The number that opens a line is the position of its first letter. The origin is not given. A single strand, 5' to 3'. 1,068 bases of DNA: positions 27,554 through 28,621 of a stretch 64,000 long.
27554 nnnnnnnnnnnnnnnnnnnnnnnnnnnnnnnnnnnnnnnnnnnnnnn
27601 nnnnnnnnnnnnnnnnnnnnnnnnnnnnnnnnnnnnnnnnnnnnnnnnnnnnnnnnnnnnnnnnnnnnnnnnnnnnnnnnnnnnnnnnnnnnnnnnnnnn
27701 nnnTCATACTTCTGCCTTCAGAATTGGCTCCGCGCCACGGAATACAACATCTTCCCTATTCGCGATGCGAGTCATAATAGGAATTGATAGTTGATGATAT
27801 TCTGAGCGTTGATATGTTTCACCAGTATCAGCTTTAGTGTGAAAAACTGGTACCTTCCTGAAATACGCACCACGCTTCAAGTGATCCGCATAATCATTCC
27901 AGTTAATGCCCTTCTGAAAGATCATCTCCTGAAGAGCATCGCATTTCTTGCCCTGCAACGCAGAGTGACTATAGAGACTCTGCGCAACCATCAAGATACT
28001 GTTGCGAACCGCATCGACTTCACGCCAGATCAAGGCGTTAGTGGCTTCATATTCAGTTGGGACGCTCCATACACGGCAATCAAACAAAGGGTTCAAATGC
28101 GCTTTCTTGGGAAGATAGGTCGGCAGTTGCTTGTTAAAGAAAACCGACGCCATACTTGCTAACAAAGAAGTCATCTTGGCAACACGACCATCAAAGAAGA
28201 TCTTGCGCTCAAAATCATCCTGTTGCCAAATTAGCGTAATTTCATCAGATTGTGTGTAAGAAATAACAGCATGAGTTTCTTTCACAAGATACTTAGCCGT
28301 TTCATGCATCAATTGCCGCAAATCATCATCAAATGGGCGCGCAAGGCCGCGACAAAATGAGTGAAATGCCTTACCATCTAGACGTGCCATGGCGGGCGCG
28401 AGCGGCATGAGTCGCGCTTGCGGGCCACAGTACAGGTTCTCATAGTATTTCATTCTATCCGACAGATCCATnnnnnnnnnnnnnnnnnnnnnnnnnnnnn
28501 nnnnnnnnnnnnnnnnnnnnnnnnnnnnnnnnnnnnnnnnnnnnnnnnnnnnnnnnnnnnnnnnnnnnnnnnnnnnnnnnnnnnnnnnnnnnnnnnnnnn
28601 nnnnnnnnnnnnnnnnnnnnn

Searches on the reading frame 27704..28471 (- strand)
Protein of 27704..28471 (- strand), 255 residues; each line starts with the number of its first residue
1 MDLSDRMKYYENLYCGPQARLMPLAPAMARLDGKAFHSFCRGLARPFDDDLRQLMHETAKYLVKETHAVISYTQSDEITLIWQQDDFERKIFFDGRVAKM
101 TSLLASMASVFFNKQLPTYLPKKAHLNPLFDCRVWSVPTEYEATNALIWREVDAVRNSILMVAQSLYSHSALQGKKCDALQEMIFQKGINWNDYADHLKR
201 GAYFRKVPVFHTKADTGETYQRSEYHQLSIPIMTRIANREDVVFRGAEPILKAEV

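Call 34: search_protein_families(library=phrogs, proteins=[window:27704-28471:-], max_evalue=0.001)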
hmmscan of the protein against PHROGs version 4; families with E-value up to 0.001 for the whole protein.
window:27704-28471:- (255 aa): 1 family
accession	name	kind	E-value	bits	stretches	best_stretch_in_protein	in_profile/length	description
phrog_4717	-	DNA, RNA and nucleotide metabolism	3.3e-76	257.2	1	2-243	4-238/250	tRNA-His guanylyltransferase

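Call 50: search_dna_similar(query=window:27704-28471:-, collection=phages, mode=protein, max_evalue=0.00001, max_rows=12)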
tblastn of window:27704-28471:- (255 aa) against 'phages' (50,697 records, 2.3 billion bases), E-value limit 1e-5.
Records with a match: 163; places in all: 164; records where one place covers at least 80% of the query: 110.
Best place of each record, by identity: <60% 163.
By first word of the organism name: Bacillus 46; Prevotella 15; Caulobacter 13; Mycobacterium 11; Erwinia 7; Brevundimonas 7; Vibrio 6; Aeromonas 6; Burkholderia 5; Yersinia 4; and 20 more.
By host as written in the record: - 16; Prevotella sp. 15; Bacillus cereus 14; Caulobacter vibrioides CB15 13; Mycobacterium smegmatis mc2 155 8; Brevundimonas pondensis LVF1 6; Bacillus sp. 5; Burkholderia cenocepacia 4; and 51 more.
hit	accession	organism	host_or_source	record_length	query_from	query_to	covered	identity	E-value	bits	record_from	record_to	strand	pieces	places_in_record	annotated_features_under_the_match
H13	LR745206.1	uncultured phage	metagenomic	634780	2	255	100%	45.7%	9e-71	240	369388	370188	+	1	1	record has no annotation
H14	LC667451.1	Burkholderia phage FLC9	Burkholderia glumae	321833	3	235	91%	46.2%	5e-56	198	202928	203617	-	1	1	hypothetical protein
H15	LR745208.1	uncultured phage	metagenomic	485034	3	247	96%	43.3%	4e-64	221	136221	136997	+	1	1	record has no annotation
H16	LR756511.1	uncultured phage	metagenomic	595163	3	253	98%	42.2%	3e-63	219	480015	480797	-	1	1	record has no annotation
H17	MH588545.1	Caulobacter phage CcrPW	Caulobacter vibrioides CB15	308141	2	249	97%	41.7%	7e-59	206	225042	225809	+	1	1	tRNAHis-5'-guanylyltransferase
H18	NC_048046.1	Caulobacter phage CcrPW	Caulobacter vibrioides CB15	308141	2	249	97%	41.7%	7e-59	206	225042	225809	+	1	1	tRNA-His guanylyltransferase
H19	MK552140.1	Burkholderia phage BcepSaruman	Burkholderia cenocepacia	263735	3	227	88%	45.8%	8e-54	192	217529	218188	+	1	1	tRNA-His guanylyltransferase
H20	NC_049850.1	Burkholderia phage BcepSaruman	Burkholderia cenocepacia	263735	3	227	88%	45.8%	8e-54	192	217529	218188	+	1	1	tRNA-His guanylyltransferase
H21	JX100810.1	Caulobacter phage CcrColossus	Caulobacter crescentus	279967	2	249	97%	41.3%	2e-57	202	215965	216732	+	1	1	putative tRNA-His guanylyltransferase protein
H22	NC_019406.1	Caulobacter phage CcrColossus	Caulobacter crescentus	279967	2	249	97%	41.3%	2e-57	202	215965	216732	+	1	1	tRNA-His guanylyltransferase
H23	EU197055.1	Pseudomonas phage 201phi2-1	-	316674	3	244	95%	41.4%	4e-57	201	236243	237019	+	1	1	putative Thg1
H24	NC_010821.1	Pseudomonas phage 201phi2-1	Pseudomonas chlororaphis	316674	3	244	95%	41.4%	4e-57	201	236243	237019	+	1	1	tRNA-His guanylyltransferase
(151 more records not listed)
